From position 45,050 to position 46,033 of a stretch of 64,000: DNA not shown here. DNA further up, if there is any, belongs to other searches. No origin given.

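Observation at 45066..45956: GC-rich self-contained single-gene cassette after rplU, possibly a half-size NDP-hexose 2,3-dehydratase-like protein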

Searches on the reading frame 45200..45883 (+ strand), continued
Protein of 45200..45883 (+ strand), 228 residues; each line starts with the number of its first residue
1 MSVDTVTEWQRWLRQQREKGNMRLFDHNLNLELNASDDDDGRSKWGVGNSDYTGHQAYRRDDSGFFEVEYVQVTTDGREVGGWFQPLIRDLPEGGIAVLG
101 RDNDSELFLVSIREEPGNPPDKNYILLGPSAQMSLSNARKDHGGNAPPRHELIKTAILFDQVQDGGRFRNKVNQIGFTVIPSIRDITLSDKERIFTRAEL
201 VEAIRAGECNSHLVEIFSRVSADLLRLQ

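Call 96: search_solved_structures(query=A2, max_evalue=0.01, show_alignments=1)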
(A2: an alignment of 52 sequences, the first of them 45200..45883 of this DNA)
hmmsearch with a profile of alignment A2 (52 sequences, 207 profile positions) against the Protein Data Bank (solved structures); distinct sequences matched with E-value up to 0.01: 1.
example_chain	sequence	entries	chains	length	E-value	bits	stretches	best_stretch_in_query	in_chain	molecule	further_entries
4j7g_A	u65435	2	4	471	5.3e-63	215.5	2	2-192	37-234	EvaA 2,3-dehydratase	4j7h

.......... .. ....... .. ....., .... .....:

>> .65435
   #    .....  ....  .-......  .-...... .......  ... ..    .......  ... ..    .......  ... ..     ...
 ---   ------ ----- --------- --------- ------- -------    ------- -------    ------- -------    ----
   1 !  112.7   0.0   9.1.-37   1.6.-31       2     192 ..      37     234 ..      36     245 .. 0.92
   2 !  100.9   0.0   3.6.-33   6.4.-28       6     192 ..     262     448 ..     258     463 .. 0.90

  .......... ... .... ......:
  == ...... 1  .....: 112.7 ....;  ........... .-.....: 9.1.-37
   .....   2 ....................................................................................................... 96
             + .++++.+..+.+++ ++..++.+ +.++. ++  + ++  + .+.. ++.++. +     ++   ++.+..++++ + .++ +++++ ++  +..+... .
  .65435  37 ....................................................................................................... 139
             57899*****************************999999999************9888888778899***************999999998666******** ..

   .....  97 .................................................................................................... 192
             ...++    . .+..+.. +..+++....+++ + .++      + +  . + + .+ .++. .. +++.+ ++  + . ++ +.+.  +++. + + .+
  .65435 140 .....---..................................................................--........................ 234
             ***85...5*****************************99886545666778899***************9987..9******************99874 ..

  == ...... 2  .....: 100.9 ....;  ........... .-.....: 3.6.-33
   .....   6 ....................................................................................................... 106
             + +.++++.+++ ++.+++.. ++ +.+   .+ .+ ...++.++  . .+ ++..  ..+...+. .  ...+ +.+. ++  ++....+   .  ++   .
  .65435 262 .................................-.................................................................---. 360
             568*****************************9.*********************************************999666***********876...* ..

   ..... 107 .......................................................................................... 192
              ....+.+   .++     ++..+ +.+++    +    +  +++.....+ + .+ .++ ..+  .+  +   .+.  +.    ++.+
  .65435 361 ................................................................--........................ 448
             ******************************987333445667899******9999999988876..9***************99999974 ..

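Call 98: search_solved_structures(query=L009:1179-2027:+, max_evalue=1e-8)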
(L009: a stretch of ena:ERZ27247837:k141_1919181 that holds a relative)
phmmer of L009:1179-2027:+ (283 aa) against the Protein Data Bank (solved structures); distinct sequences matched with E-value up to 1e-8: 2.
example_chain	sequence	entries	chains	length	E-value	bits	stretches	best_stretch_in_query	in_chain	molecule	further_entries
4qqr_A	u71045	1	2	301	3.8e-42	147.9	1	10-256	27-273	3,5-epimerase/4-reductase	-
7jid_A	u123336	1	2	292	4e-29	105.1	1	1-275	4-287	UDP-L-Rhamnose Synthase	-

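Call 99: search_solved_structures(query=L014:5284-6204:-, max_evalue=1e-8)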
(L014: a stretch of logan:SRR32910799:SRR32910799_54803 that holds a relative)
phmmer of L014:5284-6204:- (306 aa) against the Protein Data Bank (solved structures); distinct sequences matched with E-value up to 1e-8: 12.
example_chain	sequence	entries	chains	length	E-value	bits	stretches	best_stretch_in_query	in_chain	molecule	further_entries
3sc6_A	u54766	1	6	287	3.7e-37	131.3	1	9-238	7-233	dTDP-4-dehydrorhamnose reductase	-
1vl0_A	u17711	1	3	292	1.5e-33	119.4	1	11-300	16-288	DTDP-4-dehydrorhamnose reductase, rfbD ortholog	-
8g22_A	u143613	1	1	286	1.5e-27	99.7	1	11-274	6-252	dTDP-4-dehydrorhamnose reductase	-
4wpg_A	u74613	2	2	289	4.1e-24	88.4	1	11-241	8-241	dTDP-4-dehydrorhamnose reductase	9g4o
8ctr_A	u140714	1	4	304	8.4e-22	80.8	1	33-285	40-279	dTDP-4-dehydrorhamnose reductase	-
1kbz_A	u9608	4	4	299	1.2e-21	80.3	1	57-234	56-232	dTDP-glucose oxidoreductase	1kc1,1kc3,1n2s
2ydx_A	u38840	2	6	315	7.9e-15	58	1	37-209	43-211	METHIONINE ADENOSYLTRANSFERASE 2 SUBUNIT BETA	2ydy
4ndn_E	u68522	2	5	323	8.1e-15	57.9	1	37-209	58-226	Methionine adenosyltransferase 2 subunit beta | Isoform 2 of Methionine adenosyltransferase 2 subunit beta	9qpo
4ktt_E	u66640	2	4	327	8.4e-15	57.9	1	37-204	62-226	Methionine adenosyltransferase 2 subunit beta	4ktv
30gd_E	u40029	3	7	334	9.1e-15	57.8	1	37-209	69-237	Isoform 1 of Methionine adenosyltransferase 2 subunit beta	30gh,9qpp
2ggs_A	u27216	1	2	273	1.8e-14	56.8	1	12-231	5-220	273aa long hypothetical dTDP-4-dehydrorhamnose reductase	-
5u9c_A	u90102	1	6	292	8.5e-11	44.7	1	54-232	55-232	dTDP-4-dehydrorhamnose Reductase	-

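Call 100: search_solved_structures(query=L015:6965-7804:+, max_evalue=1e-8)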
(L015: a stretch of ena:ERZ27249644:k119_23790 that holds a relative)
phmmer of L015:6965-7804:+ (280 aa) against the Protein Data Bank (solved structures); distinct sequences matched with E-value up to 1e-8: 2.
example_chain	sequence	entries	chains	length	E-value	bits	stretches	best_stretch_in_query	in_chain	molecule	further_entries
4qqr_A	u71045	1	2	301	5.2e-48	167.1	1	2-256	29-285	3,5-epimerase/4-reductase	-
7jid_A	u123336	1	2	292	2e-27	99.6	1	17-263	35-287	UDP-L-Rhamnose Synthase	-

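Call 105: search_protein_families(library=padloc, proteins=[window:45200-45883:+], max_evalue=0.01)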
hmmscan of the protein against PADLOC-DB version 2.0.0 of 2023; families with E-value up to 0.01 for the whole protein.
window:45200-45883:+ (228 aa): 0 families

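Call 106: search_protein_families(library=phrogs, proteins=[window:45200-45883:+], max_evalue=0.01)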
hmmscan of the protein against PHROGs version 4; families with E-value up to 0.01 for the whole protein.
window:45200-45883:+ (228 aa): 0 families
